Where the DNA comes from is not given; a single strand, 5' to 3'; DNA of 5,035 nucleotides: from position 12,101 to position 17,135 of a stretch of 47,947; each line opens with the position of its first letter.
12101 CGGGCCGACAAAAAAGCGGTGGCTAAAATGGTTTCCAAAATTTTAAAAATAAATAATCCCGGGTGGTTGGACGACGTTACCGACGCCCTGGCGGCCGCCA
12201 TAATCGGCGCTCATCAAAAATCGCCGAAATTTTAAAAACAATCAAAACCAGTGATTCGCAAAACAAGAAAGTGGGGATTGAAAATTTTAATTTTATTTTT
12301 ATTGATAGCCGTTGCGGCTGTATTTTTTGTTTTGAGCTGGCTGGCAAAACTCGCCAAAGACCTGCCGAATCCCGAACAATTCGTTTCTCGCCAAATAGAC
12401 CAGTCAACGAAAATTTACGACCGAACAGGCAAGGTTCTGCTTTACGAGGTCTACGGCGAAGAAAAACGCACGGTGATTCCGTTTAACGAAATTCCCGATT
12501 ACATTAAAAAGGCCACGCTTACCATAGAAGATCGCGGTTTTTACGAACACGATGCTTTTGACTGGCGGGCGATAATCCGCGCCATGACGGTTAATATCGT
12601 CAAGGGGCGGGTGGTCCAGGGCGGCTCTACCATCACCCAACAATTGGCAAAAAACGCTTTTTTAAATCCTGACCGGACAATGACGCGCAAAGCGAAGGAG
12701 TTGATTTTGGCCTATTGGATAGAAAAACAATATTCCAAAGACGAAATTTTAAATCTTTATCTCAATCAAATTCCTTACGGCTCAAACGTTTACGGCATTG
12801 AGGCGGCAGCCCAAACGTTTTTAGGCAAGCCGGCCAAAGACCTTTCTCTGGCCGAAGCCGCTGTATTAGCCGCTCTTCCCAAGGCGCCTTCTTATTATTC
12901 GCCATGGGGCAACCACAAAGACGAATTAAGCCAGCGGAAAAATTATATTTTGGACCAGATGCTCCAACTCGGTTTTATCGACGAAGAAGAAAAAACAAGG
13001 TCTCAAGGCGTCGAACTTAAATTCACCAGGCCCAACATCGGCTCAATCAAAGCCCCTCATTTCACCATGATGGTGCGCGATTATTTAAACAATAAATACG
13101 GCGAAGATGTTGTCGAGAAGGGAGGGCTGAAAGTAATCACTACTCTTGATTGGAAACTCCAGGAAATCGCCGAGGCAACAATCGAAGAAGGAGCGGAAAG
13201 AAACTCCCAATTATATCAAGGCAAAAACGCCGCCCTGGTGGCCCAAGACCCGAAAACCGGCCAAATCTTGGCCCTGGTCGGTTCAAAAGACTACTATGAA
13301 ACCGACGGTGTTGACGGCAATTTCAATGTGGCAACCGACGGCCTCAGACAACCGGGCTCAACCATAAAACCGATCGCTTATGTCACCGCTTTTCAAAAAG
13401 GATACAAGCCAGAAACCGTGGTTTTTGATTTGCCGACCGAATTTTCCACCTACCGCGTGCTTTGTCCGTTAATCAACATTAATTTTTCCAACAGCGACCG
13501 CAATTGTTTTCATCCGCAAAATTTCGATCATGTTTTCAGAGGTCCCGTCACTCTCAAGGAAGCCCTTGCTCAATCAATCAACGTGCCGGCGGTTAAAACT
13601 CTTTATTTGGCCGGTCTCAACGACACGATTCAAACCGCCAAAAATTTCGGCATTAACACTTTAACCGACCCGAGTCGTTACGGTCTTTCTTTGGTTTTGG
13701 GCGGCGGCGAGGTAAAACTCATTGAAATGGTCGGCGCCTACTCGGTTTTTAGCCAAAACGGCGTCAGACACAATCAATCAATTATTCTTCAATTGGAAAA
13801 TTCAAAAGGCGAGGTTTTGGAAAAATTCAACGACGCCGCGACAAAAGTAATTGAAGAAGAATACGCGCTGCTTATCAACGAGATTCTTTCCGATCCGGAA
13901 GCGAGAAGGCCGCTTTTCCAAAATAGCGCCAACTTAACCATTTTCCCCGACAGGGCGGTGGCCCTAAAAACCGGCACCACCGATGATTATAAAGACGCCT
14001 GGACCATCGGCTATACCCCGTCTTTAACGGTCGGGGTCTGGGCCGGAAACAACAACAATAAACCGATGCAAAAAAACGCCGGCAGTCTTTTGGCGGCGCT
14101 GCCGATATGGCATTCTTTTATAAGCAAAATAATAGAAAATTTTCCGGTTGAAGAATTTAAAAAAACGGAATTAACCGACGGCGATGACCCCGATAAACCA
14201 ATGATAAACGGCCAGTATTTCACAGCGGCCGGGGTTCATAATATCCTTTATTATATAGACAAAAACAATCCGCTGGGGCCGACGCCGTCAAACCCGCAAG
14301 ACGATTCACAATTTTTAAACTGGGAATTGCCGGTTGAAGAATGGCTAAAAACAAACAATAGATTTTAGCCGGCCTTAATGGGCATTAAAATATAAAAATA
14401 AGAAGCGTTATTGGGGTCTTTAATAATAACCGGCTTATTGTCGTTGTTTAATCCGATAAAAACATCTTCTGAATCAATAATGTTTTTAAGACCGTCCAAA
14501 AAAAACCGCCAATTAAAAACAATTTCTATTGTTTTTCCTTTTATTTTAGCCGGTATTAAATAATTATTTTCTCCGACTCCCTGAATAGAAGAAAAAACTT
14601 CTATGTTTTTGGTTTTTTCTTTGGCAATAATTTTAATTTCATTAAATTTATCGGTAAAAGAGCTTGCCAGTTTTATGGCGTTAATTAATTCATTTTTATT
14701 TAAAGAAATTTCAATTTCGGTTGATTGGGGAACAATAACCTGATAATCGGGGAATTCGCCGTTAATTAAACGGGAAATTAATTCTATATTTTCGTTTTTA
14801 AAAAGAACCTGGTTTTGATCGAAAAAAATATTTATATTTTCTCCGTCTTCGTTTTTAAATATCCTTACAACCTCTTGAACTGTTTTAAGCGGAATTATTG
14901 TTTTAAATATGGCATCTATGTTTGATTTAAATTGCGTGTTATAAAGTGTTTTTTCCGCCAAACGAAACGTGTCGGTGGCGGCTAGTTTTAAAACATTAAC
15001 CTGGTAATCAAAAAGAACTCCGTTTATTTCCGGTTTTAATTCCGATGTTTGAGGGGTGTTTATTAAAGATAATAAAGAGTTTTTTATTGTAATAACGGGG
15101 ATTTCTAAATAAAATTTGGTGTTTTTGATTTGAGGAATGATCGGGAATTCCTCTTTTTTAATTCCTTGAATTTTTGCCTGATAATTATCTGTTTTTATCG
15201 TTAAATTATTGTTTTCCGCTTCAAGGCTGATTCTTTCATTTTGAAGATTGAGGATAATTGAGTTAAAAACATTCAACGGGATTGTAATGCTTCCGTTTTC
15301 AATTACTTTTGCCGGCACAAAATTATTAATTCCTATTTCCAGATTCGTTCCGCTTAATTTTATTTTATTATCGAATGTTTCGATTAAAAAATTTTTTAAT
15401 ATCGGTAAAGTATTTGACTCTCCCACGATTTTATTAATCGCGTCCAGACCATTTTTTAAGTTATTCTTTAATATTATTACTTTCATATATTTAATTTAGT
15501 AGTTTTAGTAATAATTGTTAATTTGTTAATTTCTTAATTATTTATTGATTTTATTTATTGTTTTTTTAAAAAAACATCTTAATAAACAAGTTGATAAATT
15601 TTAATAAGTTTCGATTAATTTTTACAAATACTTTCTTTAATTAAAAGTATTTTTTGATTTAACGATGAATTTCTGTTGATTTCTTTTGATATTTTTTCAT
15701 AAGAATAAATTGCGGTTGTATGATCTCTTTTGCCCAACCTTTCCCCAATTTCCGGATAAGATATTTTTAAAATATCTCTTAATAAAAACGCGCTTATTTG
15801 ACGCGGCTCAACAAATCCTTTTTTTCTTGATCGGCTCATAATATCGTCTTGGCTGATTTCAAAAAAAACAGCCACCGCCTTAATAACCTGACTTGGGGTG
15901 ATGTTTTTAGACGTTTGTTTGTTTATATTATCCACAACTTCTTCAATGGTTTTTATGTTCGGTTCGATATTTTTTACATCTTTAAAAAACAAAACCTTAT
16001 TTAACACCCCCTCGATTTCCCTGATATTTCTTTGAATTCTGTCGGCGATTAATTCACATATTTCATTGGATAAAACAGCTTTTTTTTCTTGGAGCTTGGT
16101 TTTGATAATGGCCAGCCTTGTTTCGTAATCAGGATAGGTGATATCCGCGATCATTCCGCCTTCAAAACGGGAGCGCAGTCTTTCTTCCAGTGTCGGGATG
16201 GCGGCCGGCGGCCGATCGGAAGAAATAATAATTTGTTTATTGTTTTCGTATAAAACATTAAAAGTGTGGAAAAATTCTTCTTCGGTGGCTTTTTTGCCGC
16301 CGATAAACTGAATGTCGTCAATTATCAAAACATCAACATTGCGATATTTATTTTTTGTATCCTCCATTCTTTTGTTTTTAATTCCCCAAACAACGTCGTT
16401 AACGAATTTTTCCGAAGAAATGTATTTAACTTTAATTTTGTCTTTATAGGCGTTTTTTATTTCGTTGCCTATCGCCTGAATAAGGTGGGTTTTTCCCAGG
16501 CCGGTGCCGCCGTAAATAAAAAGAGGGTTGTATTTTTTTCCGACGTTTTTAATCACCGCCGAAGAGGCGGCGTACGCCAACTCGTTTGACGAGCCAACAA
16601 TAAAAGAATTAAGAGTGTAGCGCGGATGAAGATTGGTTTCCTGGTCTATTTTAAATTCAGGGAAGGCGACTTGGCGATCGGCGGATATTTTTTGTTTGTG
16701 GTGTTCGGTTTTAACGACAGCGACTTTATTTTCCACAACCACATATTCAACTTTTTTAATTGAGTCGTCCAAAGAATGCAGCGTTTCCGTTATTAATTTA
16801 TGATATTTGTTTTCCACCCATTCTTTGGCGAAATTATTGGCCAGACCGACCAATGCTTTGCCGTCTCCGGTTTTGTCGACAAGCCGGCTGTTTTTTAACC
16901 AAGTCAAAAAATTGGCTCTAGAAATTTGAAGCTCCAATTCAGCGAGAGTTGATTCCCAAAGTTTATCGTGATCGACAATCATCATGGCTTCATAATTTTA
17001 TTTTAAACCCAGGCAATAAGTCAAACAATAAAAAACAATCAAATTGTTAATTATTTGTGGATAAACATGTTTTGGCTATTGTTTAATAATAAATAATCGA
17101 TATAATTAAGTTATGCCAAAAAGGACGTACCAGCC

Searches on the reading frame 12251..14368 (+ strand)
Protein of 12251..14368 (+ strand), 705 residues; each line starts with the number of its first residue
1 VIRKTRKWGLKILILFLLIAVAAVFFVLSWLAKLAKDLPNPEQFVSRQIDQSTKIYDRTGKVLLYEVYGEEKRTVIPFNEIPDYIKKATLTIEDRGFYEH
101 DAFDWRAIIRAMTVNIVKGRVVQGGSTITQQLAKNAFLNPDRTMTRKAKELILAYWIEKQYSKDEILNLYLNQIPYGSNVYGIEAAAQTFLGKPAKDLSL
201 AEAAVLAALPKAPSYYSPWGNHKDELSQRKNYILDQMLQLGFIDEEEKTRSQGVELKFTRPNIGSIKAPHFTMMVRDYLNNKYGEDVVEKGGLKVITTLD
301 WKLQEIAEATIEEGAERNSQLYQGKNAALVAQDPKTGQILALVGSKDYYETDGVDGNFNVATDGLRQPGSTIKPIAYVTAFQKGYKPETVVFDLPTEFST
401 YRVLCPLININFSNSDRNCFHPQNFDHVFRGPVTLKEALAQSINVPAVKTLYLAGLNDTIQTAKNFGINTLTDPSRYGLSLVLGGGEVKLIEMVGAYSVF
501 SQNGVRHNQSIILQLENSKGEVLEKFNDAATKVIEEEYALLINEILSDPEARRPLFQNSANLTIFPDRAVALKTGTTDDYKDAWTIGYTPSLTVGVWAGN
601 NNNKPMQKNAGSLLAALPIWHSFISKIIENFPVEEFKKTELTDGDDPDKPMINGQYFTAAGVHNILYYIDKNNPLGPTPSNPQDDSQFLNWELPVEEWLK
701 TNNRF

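Call 17: search_protein_families(library=pfam, proteins=[window:12251-14368:+])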
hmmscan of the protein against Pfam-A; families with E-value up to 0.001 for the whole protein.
window:12251-14368:+ (705 aa): 2 families
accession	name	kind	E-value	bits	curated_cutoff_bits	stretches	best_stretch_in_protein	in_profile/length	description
PF00912.28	Transgly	-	1.9e-65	220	27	1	66-237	7-177/178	Transglycosylase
PF00905.27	Transpeptidase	-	2.2e-21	76.8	22.1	1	328-607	2-283/299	Penicillin binding protein transpeptidase domain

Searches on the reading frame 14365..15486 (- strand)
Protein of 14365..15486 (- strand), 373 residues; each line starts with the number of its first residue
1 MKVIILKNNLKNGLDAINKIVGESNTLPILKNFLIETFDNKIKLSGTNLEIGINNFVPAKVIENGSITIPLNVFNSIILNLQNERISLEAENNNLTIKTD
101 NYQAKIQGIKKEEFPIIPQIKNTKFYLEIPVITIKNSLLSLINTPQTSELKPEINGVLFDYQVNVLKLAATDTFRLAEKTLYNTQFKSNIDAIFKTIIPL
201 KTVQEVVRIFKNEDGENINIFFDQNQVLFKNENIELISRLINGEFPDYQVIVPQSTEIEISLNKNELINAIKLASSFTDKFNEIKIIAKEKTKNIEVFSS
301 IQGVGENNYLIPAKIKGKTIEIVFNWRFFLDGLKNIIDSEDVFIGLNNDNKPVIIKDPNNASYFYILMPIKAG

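Call 17: search_protein_families(library=pfam, proteins=[window:14365-15486:-])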
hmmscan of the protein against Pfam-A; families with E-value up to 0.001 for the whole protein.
window:14365-15486:- (373 aa): 3 families
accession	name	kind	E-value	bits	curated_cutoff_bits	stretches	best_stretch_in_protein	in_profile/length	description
PF02767.21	DNA_pol3_beta_2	-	2.6e-21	76.5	27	1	146-247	19-116/116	DNA polymerase III beta subunit, central domain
PF00712.24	DNA_pol3_beta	-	1.1e-19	71.2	24.4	1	1-118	1-120/120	DNA polymerase III beta subunit, N-terminal domain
PF02768.20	DNA_pol3_beta_3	-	9.2e-16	58.2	27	1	251-370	3-120/121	DNA polymerase III beta subunit, C-terminal domain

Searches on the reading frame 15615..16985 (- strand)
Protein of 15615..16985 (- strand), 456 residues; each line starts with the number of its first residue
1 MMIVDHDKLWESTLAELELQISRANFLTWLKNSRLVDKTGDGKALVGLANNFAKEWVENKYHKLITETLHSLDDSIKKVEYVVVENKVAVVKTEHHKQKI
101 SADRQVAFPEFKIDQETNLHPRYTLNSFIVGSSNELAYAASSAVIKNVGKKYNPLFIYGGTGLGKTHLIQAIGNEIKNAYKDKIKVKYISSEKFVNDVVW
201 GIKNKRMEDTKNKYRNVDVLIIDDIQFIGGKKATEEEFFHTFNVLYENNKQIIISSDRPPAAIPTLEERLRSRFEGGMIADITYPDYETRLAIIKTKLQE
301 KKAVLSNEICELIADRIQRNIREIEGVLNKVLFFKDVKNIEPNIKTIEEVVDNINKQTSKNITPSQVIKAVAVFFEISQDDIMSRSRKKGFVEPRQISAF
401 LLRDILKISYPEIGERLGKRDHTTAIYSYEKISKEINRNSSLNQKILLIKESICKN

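Call 17: search_protein_families(library=pfam, proteins=[window:15615-16985:-])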
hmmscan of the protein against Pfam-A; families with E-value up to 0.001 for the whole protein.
window:15615-16985:- (456 aa): 6 families
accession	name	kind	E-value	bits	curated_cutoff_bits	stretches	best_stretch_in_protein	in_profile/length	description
PF00308.24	Bac_DnaA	-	1.7e-65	220.6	23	1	119-280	1-161/162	Bacterial DnaA ATPAse domain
PF08299.17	Bac_DnaA_C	-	8.5e-23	80.6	31.5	1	365-432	2-69/69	Bacterial dnaA protein helix-turn-helix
PF11638.13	DnaA_N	-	2.7e-12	46.6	24.6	1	8-69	2-63/65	DnaA N-terminal domain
PF01695.23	IstB_IS21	-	1.8e-11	44.5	24.1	1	150-258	91-194/238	IstB-like ATP binding protein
PF00004.35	AAA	-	3.1e-08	34.6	21.2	1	156-273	2-126/131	ATPase family associated with various cellular activities (AAA)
PF13401.12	AAA_22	-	7.7e-05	23.5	27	0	154-250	7-114/130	AAA domain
